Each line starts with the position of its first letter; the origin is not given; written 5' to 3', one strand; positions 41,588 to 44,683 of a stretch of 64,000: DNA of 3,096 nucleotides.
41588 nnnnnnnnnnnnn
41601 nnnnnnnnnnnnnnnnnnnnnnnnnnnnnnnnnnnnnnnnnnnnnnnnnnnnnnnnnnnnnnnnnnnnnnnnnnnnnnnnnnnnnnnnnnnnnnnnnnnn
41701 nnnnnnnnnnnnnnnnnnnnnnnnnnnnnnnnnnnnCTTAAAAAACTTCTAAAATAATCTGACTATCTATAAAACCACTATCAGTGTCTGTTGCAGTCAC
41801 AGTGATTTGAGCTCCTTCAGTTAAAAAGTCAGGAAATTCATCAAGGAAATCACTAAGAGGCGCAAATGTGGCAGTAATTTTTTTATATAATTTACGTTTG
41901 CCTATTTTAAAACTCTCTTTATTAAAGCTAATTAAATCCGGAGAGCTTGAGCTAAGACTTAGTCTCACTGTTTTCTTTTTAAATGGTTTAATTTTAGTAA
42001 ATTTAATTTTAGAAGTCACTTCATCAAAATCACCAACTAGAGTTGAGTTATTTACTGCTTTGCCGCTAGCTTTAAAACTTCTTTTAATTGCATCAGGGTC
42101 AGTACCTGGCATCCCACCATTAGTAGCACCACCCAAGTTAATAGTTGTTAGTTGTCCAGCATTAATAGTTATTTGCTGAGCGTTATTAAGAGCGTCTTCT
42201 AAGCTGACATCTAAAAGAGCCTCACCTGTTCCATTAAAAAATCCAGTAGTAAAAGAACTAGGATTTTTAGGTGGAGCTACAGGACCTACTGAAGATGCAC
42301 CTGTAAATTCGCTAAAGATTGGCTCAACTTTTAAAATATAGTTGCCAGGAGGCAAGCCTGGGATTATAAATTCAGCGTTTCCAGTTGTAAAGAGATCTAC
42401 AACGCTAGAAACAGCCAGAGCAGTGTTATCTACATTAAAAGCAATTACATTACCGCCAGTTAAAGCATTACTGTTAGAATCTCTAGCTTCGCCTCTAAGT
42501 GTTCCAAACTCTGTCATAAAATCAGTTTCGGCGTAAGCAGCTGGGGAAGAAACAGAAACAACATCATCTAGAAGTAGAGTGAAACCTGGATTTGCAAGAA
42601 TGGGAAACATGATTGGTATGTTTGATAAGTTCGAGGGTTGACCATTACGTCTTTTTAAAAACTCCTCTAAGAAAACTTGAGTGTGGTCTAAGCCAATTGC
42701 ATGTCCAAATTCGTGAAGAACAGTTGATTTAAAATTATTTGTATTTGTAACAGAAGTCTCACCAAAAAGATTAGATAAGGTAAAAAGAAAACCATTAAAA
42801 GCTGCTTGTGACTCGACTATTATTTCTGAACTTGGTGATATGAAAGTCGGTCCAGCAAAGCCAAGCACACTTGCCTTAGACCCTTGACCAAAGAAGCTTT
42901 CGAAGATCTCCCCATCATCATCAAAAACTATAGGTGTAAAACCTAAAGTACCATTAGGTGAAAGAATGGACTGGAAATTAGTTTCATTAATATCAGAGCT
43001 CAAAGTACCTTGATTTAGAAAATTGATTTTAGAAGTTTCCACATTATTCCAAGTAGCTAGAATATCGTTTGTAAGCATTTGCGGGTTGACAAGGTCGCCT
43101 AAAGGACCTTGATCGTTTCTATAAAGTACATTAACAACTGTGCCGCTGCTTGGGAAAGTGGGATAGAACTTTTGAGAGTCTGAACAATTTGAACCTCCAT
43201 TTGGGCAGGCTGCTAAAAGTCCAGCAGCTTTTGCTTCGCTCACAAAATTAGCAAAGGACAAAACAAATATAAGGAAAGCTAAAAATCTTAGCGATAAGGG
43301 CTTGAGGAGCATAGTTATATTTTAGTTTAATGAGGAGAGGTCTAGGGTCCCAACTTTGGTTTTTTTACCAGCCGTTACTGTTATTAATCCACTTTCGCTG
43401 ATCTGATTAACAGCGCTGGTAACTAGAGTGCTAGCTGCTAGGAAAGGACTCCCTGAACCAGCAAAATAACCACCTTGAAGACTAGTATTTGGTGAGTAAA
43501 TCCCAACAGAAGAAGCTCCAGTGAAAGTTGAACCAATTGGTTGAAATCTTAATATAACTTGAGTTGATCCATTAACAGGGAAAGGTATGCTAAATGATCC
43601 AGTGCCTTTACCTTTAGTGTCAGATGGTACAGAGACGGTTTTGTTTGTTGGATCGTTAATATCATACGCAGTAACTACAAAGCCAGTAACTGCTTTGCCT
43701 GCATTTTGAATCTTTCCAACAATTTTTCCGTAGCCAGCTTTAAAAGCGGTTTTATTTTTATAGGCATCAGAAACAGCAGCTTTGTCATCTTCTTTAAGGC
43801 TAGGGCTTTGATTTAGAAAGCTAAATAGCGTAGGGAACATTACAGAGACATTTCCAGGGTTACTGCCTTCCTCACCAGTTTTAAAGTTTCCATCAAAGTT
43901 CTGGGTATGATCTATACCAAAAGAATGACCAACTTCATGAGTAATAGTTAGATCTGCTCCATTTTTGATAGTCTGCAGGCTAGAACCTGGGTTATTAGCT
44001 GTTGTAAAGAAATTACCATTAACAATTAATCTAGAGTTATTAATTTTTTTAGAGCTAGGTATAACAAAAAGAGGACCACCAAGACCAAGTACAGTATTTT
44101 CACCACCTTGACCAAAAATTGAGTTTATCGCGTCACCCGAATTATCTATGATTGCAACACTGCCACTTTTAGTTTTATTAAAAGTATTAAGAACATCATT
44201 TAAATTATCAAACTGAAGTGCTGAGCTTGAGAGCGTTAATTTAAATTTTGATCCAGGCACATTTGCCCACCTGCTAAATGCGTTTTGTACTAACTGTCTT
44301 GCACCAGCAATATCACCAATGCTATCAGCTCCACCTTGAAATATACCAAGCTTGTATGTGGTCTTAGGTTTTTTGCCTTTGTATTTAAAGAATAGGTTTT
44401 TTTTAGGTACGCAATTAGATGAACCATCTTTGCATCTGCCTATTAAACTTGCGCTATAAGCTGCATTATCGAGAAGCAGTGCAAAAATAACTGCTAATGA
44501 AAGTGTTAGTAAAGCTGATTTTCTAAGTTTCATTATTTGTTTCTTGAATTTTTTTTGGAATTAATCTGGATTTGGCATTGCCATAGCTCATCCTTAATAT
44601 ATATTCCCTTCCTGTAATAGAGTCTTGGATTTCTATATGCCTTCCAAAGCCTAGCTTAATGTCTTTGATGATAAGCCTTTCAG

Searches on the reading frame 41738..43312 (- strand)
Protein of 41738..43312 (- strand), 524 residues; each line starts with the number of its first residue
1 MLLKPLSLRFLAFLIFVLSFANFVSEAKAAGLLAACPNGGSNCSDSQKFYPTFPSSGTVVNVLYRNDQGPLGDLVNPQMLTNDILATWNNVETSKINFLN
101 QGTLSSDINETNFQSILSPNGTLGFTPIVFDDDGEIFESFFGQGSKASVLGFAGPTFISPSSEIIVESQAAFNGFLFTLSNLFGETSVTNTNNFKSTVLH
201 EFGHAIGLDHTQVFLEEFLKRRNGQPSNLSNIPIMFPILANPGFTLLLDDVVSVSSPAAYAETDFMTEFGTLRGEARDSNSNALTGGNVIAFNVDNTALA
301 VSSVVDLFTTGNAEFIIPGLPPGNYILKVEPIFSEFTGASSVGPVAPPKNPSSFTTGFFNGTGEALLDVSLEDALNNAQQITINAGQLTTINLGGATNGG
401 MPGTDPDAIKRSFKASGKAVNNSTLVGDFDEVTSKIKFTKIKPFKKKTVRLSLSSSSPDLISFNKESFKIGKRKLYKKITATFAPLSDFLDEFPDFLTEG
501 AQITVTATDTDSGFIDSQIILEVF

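Call 67: search_protein_families(library=pfam, proteins=[window:41738-43312:-], max_evalue=0.001)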
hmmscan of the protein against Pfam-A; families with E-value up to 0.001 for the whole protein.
window:41738-43312:- (524 aa): 2 families
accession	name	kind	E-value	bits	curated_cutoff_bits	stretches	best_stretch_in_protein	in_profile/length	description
PF13620.12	CarboxypepD_reg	-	0.00025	21.7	32.3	0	271-330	1-55/82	Carboxypeptidase regulatory-like domain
PF00413.30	Peptidase_M10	-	0.00045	20.5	24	1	189-212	103-126/159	Matrixin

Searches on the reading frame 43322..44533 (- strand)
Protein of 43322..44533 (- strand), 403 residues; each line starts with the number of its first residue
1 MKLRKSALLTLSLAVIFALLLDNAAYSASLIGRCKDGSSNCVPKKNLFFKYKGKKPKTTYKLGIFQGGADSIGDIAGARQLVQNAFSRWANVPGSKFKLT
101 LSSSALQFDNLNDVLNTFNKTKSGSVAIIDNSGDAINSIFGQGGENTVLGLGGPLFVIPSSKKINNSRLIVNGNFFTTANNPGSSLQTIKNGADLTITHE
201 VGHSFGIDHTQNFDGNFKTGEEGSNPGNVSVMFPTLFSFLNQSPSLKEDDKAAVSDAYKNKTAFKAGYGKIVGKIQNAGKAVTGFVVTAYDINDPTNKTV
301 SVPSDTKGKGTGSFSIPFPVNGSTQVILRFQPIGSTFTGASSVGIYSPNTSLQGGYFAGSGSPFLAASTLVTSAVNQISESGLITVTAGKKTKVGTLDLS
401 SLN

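Call 67: search_protein_families(library=pfam, proteins=[window:43322-44533:-], max_evalue=0.001)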
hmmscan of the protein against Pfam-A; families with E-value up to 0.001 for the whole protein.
window:43322-44533:- (403 aa): 4 families
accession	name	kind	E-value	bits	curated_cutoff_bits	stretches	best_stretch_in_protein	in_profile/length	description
PF13574.12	Reprolysin_2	-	2e-06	28.3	27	1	166-235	103-173/195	Metallo-peptidase family M12B Reprolysin-like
PF00413.30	Peptidase_M10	-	0.00011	22.5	24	0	78-258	23-158/159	Matrixin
PF13582.12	Reprolysin_3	-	0.00069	20.6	22.4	0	129-210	58-123/123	Metallo-peptidase family M12B Reprolysin-like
PF13688.12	Reprolysin_5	-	0.00087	20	27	0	176-219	131-164/196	Metallo-peptidase family M12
